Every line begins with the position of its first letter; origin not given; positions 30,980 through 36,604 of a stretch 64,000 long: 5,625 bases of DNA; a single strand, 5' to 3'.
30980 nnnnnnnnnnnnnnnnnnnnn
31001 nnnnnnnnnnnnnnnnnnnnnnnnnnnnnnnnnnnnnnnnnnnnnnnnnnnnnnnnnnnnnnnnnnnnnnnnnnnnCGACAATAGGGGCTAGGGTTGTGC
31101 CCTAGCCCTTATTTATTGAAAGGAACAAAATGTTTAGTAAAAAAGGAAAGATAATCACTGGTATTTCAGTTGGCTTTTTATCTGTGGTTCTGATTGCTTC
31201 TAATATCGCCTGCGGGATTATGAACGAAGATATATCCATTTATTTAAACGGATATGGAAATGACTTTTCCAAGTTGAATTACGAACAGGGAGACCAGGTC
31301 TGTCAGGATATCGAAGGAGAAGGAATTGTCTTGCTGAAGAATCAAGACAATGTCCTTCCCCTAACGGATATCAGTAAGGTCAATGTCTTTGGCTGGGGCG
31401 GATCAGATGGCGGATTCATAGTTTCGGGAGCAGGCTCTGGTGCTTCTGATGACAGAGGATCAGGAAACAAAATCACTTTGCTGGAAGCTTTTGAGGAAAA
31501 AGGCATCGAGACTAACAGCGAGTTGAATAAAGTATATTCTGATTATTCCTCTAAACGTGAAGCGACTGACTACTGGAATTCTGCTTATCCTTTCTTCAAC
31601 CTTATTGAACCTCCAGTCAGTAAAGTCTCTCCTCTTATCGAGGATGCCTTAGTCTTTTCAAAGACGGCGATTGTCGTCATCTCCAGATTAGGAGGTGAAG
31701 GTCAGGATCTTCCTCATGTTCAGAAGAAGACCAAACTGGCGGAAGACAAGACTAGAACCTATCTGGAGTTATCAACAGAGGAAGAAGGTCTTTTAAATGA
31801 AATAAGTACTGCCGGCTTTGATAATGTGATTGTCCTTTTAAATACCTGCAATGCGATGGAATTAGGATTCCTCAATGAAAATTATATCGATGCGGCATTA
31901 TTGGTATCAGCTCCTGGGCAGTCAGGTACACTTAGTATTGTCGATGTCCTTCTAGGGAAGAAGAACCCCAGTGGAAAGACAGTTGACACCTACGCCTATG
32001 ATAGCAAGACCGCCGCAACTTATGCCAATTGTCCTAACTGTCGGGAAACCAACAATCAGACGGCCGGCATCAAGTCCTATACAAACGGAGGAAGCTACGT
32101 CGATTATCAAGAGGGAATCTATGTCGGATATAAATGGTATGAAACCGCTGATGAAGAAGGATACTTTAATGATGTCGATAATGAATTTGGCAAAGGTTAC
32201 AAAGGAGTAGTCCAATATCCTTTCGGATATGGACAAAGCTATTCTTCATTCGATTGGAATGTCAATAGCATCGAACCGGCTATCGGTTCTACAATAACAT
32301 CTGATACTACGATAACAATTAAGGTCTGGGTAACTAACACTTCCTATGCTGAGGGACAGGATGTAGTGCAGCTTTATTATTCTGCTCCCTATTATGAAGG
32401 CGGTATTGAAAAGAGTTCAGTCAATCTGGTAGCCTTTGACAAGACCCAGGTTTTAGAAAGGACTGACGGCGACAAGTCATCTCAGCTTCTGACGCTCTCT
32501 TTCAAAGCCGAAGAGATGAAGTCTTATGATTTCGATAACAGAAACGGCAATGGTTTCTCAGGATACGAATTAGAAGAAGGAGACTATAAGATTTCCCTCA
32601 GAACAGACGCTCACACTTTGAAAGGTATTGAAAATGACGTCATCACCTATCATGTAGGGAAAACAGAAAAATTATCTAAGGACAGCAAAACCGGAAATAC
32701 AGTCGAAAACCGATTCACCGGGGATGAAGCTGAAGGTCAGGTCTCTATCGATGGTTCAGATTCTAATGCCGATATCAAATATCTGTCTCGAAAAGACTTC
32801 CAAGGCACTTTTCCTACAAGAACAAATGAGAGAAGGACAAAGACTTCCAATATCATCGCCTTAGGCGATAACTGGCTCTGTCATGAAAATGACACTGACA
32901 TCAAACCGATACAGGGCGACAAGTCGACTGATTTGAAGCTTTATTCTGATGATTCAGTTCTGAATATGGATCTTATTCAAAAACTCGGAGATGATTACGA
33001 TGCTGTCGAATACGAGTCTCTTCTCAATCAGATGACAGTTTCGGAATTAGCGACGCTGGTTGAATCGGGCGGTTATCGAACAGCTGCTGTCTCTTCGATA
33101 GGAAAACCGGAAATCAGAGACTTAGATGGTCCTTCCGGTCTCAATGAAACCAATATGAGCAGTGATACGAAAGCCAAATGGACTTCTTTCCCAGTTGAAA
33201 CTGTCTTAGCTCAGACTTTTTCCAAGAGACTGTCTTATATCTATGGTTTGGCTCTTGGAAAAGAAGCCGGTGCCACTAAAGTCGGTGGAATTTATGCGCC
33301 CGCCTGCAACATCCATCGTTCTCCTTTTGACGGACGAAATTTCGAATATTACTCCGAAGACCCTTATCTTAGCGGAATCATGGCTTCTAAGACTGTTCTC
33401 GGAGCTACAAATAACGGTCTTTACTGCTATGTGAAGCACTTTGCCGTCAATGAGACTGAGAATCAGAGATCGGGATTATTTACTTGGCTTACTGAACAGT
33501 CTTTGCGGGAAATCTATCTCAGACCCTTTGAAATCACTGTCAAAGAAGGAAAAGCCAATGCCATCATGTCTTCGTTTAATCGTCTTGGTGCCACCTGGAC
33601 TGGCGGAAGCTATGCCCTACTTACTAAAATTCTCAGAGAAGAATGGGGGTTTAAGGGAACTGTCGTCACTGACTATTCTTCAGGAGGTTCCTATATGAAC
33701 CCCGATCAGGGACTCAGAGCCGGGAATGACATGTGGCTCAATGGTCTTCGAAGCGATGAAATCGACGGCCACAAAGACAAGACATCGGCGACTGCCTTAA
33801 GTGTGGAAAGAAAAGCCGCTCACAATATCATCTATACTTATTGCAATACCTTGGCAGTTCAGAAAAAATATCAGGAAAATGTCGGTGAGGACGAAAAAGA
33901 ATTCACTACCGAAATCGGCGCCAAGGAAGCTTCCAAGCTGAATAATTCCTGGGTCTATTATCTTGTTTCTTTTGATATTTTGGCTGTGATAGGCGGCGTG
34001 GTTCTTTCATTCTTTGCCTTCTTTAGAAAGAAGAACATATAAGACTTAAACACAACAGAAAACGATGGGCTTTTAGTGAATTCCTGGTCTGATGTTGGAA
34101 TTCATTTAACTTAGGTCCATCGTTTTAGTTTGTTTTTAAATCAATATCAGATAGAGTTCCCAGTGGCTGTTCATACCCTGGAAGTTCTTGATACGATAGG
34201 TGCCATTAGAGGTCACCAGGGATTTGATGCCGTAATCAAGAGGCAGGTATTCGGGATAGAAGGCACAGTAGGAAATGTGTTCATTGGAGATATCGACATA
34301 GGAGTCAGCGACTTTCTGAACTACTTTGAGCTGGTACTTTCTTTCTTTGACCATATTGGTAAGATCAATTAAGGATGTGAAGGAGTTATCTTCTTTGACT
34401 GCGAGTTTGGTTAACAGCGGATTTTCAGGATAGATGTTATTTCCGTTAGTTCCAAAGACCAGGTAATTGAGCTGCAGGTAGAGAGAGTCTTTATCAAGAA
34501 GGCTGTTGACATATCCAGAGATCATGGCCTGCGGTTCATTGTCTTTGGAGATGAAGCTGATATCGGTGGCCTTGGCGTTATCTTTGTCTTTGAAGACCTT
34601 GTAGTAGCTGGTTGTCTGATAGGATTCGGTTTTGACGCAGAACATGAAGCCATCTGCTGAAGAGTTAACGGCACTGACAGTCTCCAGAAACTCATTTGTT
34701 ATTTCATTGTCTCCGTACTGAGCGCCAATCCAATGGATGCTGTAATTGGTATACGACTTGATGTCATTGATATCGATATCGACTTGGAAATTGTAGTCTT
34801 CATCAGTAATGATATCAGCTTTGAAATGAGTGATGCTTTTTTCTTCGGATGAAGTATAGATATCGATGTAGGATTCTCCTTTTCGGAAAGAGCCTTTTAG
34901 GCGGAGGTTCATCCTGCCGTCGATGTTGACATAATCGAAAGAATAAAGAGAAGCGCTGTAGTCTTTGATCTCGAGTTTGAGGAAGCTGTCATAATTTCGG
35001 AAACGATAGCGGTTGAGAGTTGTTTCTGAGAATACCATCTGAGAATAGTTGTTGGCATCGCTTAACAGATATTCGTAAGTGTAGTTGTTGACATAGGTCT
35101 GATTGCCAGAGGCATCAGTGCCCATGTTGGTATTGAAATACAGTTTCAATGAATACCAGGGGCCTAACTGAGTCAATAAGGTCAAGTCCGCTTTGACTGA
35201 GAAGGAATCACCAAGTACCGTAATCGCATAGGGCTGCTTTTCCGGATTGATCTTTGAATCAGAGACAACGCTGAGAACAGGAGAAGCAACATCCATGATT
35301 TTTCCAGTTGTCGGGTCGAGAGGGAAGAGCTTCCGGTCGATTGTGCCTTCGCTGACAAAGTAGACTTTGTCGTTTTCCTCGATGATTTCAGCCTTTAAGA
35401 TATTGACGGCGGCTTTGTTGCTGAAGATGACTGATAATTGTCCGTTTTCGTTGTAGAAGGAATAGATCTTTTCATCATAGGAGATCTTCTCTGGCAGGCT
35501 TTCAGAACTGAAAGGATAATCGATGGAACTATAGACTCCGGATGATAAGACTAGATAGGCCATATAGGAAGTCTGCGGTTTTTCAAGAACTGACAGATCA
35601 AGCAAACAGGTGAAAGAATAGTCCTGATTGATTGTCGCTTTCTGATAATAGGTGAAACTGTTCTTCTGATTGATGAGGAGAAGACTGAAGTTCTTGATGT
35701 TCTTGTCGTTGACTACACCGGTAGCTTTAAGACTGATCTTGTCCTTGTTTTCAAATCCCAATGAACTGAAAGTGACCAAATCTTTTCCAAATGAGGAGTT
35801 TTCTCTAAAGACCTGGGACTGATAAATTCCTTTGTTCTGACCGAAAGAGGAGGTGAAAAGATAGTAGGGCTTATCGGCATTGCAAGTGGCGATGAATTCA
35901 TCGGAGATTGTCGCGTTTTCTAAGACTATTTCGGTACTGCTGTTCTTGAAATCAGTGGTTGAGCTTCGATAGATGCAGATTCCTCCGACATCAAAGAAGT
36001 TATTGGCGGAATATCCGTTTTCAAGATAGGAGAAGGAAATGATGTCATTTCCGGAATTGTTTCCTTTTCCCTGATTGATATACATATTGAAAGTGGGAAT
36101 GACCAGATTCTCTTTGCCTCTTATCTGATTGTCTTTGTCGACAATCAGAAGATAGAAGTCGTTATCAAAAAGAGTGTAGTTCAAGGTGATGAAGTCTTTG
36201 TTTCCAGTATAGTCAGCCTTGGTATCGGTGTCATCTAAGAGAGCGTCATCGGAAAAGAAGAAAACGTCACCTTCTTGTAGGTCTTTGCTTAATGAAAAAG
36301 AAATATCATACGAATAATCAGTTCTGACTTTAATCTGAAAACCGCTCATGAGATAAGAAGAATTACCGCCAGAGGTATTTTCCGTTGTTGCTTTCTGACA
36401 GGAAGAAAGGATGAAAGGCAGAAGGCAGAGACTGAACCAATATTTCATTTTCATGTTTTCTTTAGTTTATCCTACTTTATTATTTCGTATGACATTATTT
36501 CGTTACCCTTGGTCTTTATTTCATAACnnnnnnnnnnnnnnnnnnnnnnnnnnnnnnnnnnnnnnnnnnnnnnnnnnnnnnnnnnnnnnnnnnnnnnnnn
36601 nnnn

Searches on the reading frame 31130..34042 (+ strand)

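Call 7: search_protein_families(library=pfam, proteins=[window:31130-34042:+], max_evalue=0.01)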
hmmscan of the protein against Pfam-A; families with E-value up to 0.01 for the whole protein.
window:31130-34042:+ (970 aa): 3 families
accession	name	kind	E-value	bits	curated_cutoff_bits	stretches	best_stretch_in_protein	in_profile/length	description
PF00933.27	Glyco_hydro_3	-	1.2e-29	104.2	27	1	681-851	80-254/316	Glycosyl hydrolase family 3 N terminal domain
PF01915.27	Glyco_hydro_3_C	-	1.9e-24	87.2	31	1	66-334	1-200/200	Glycosyl hydrolase family 3 C-terminal domain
PF14310.12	Fn3-like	-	0.0064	17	25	0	411-491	1-68/71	Fibronectin type III-like domain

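Call 71: search_protein_families(library=ncbifam, proteins=[window:31130-34042:+], max_evalue=0.001)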
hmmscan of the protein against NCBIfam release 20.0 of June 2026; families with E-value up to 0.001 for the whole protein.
window:31130-34042:+ (970 aa): 8 families
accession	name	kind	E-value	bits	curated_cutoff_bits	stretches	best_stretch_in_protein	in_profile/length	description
NF041610.1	alph_arabinopyran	equivalog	1.8e-69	234.8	1300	2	635-868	3-239/738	exo-alpha-(1->6)-L-arabinopyranosidase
NF052330.1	BetGlucosiCelf0468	equivalog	1.2e-52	179.2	1300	2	631-858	2-232/817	beta-d-glucosidase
NF041776.1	xylosidase_Xyl3A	equivalog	3.8e-44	150.8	1250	3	716-849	110-251/846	xylan 1,4-beta-xylosidase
NF011678.0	PRK15098.1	equivalog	1.2e-39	136.4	666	3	683-850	116-289/765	beta-glucosidase BglX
NF052329.1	XyloArabinsidase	equivalog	4.5e-39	134.1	1050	2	683-851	107-276/750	beta-xylosidase/alpha-l-arabinosidase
NF041579.1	betaxyl_Flavo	equivalog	1.7e-30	105.9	1350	2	655-850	61-258/716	beta-xylosidase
NF052331.1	Bet13-16Glucosase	equivalog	1.3e-25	89.7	1330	1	685-854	94-269/750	exo-beta-d-1,3/1,6-glucosidase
NF003740.0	PRK05337.1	equivalog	0.00036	19.8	207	1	741-915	138-326/340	beta-N-acetylhexosaminidase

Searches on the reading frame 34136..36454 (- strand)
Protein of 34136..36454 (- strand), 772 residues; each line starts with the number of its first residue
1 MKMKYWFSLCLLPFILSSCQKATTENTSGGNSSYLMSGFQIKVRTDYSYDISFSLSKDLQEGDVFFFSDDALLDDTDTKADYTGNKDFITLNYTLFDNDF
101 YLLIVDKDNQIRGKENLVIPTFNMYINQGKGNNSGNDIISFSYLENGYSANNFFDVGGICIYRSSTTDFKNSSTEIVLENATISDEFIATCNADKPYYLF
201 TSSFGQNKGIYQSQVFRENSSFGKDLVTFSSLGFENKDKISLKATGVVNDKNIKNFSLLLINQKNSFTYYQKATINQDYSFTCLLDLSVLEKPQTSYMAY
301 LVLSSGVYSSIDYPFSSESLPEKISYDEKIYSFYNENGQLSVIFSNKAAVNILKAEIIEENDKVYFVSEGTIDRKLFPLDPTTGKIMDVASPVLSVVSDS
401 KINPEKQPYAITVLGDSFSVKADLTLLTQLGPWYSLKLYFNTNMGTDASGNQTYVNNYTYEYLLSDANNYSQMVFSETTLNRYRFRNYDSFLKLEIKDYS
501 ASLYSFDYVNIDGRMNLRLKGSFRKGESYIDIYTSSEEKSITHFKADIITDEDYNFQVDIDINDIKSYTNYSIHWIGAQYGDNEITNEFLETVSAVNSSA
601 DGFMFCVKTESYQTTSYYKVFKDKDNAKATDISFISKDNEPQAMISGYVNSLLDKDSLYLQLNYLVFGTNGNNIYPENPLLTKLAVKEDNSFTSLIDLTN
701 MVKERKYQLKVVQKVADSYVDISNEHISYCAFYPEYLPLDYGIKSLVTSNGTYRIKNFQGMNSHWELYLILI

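Call 6: search_protein_families(library=pfam, proteins=[window:34136-36454:-], max_evalue=0.01)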
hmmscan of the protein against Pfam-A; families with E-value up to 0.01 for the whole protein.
window:34136-36454:- (772 aa): 0 families

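Call 15: search_protein_families(library=pfam, proteins=[window:34136-36454:-], max_evalue=10)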
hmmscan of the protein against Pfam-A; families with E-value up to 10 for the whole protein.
window:34136-36454:- (772 aa): 0 families
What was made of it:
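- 34136..36454 (-): Y: 772-aa lipoprotein of unknown fold and probable fourth gene of the operon (73-nt gap, no terminator before it, hairpins after it). It follows X only in the closest clade. No Pfam hit (calls 6, 15).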

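Call 71: search_protein_families(library=ncbifam, proteins=[window:34136-36454:-], max_evalue=0.001)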
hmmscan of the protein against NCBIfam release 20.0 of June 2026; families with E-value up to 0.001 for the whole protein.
window:34136-36454:- (772 aa): 1 family
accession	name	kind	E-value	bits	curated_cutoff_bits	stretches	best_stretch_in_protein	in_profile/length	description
NF045517.1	halo_surf_dom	domain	6.7e-06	26.2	40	0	263-292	35-64/88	BGTF surface domain-containing protein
